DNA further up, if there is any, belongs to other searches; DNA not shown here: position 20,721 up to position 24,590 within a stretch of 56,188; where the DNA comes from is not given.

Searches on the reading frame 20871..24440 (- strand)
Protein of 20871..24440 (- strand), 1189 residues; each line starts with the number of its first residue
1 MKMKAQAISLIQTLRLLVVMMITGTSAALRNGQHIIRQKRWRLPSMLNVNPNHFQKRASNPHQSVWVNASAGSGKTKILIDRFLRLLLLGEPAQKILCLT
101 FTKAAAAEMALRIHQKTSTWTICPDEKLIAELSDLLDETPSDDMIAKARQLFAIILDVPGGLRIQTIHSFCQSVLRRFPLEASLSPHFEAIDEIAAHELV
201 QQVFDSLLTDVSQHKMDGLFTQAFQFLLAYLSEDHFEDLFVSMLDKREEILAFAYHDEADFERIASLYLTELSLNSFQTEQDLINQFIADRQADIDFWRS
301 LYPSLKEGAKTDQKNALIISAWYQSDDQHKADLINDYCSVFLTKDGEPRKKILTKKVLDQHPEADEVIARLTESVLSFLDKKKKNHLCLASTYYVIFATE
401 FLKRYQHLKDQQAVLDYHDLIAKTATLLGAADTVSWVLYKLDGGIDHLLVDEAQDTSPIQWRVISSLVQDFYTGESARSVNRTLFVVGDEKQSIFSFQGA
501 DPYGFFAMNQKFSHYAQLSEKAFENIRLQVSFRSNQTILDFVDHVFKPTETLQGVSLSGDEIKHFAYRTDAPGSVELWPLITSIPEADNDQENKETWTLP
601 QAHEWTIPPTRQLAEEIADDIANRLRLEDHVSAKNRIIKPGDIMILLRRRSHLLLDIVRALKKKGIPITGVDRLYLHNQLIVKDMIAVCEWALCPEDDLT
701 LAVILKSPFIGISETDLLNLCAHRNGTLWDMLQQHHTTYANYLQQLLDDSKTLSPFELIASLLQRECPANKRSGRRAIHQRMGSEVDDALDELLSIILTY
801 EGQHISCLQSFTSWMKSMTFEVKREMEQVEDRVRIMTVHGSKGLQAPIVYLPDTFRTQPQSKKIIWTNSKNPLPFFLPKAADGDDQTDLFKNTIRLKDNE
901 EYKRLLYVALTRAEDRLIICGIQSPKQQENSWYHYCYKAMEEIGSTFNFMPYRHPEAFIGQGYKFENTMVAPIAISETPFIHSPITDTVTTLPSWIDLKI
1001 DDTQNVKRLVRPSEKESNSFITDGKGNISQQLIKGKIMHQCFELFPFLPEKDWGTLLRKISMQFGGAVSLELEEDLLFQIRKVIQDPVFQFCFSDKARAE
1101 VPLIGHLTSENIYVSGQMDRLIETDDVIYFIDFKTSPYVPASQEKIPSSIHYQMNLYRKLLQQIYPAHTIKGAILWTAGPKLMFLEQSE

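Call 11: search_protein_families(library=pfam, proteins=[window:20871-24440:-], max_evalue=0.001)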
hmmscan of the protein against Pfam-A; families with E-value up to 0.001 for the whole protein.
window:20871-24440:- (1189 aa): 5 families
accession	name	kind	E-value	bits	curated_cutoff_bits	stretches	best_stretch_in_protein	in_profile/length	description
PF00580.27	UvrD-helicase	-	1.5e-54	186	23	1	54-512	4-270/271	UvrD/REP helicase N-terminal domain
PF13361.12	UvrD_C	-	4e-24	86.1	25.6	1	526-920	1-346/350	UvrD-like helicase C-terminal domain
PF13245.12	AAA_19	-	3.1e-11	44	25.1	1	61-123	10-71/134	AAA domain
PF13538.12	UvrD_C_2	-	4.2e-10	39.8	27.4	0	833-859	2-28/52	UvrD-like helicase C-terminal domain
PF12705.13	PDDEXK_1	-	7.9e-05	23.2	22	1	1035-1166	38-176/247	PD-(D/E)XK nuclease superfamily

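Call 35: search_protein_families(library=ncbifam, proteins=[window:20871-24440:-], max_evalue=0.00001)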
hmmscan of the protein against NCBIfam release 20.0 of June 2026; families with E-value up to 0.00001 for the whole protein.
window:20871-24440:- (1189 aa): 15 families
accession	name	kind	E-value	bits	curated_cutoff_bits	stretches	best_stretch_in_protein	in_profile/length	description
TIGR02784.1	addA_alphas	equivalog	0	1051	860.75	1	55-1184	3-1137/1138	double-strand break repair helicase AddA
TIGR02785.1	addA_Gpos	equivalog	4.3e-77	260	707.65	3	62-734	14-670/1234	helicase-exonuclease AddAB subunit AddA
NF010485.0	PRK13909.1-2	equivalog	1.9e-70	238.2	650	3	67-548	8-426/909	RecB-like helicase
TIGR00609.1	recB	equivalog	4.7e-59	200.5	696.05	1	65-931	12-822/1175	exodeoxyribonuclease V subunit beta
NF010487.0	PRK13909.1-4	equivalog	8.4e-57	193.1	759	4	349-551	229-425/924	RecB-like helicase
TIGR01073.1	pcrA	equivalog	1.3e-41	142.8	911.2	3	383-550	151-297/725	DNA helicase PcrA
NF010484.0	PRK13909.1-1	equivalog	7.5e-33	113.3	1074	2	63-227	6-172/945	RecB-like helicase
NF010486.0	PRK13909.1-3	equivalog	9.8e-31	106.6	1109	2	410-547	297-424/921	RecB-like helicase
NF008743.0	PRK11773.1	equivalog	1.5e-29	102.9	965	2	399-550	171-301/720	DNA helicase II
TIGR01075.1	uvrD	equivalog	1.5e-28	99.6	1144.45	2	355-549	119-295/715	DNA helicase II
TIGR01074.1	rep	equivalog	1.8e-28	99.2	951.45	1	354-542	116-286/668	DNA helicase Rep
NF008128.0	PRK10876.1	equivalog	1.3e-26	92.6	1697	2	407-913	341-809/1181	exodeoxyribonuclease V subunit beta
NF008276.0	PRK11054.1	equivalog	5e-23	81.5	543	2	398-539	392-509/684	DNA helicase IV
NF008172.0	PRK10919.1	equivalog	2.3e-19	69.1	1168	1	391-540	158-285/673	DNA helicase Rep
NF041464.1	HelD_BACSU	equivalog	3e-07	28.7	419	1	443-559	545-643/779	RNA polymerase recycling motor HelD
